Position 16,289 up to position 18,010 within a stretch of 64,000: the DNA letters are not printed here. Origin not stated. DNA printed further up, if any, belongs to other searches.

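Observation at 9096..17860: Candidate undescribed lipid/glycolipid pathway operon (acyl activation, mutase-like flavoenzyme, flippase-like, GT-C-like)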

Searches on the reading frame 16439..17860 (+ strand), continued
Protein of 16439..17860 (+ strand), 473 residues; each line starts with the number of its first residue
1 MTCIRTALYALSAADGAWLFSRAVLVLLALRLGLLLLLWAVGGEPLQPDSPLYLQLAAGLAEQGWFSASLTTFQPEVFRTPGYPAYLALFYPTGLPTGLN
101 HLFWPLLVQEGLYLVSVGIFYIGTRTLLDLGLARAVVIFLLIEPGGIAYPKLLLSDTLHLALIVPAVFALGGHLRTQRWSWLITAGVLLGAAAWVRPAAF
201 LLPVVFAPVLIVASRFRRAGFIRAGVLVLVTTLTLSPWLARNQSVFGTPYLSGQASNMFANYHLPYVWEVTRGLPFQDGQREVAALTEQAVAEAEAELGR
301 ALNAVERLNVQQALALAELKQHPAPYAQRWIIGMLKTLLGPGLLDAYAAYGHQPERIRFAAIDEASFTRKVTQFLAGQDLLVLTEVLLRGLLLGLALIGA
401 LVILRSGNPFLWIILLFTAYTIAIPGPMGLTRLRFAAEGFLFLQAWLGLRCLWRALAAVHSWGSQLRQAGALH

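Call 90: fold_search(model_id=the predicted structure, library=pdb)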
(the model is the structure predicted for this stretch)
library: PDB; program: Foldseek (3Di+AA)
matches with E <= 10: 337; with E <= 0.001: 4
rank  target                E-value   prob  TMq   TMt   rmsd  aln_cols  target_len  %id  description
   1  3wak                  7.8e-05  1.00  0.46  0.27  16.3       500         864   14  Crystal structure of the Archaeoglobus fulgidus oligosaccharyltransferase (O29867_ARCFU) in the apo form (released 2013-10-30)
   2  7e9s_A                1.0e-04  1.00  0.45  0.27  15.0       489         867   13  Archaeal oligosaccharyltransferase AglB from Archaeoglobus fulgidus in complex with an inhibitory peptide and a dolich (released 2021-09-08)
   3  5gmy_A                3.5e-04  1.00  0.47  0.28  14.8       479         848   14  Crystal structure of the Archaeoglobus fulgidus oligosaccharyltransferase (O29867_ARCFU) tethered with an acceptor pep (released 2017-02-01)
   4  8b6l_I                7.5e-04  1.00  0.43  0.31  16.1       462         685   12  Subtomogram average of the human Sec61-TRAP-OSTA-translocon (released 2022-12-07)
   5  6ftg_5                1.1e-03  1.00  0.47  0.36  14.8       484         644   11  Subtomogram average of OST-containing ribosome-translocon complexes from canine rough microsomal membranes (released 2018-03-21)
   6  5f15                  1.4e-03  1.00  0.38  0.34  16.4       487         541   12  Crystal Structure of ArnT from Cupriavidus metallidurans bound to Undecaprenyl phosphate (released 2016-02-17)
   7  8pn9_A                1.7e-03  1.00  0.42  0.31  13.7       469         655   10  Structure of human oligosaccharyltransferase OST-A complex bound to NGI-1 (released 2024-05-08)
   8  3waj                  1.8e-03  1.00  0.43  0.27  15.5       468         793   12  Crystal structure of the Archaeoglobus fulgidus oligosaccharyltransferase (O29867_ARCFU) complex with Zn and sulfate (released 2013-10-30)
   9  5ezm                  2.0e-03  1.00  0.38  0.34  15.8       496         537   13  Crystal Structure of ArnT from Cupriavidus metallidurans in the apo state (released 2016-02-17)
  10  8agc_A                2.2e-03  1.00  0.43  0.31  15.8       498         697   12  Structure of yeast oligosaccharylransferase complex with lipid-linked oligosaccharide and non-acceptor peptide bound (released 2022-12-07)
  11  8age_A                2.4e-03  1.00  0.46  0.35  12.1       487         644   10  Structure of yeast oligosaccharylransferase complex with acceptor peptide bound (released 2022-12-07)
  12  7oci_F                3.2e-03  1.00  0.43  0.33  13.6       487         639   10  Cryo-EM structure of yeast Ost6p containing oligosaccharyltransferase complex (released 2022-02-16)
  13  9s6r_A                3.3e-03  1.00  0.39  0.46  12.9       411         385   15  Ternary cryo-EM structure of yeast ALG3 with Dol25-PP-GlcNAc2Man5, Dol25-P-Man, and Fab (released 2026-03-18)
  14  6gxc_A                3.9e-03  1.00  0.37  0.26  17.1       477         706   11  Bacterial oligosaccharyltransferase PglB in complex with an inhibitory peptide and a reactive lipid-linked oligosaccha (released 2018-11-14)
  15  6ezn_F                4.0e-03  1.00  0.42  0.32  15.5       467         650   10  Cryo-EM structure of the yeast oligosaccharyltransferase (OST) complex (released 2018-01-17)
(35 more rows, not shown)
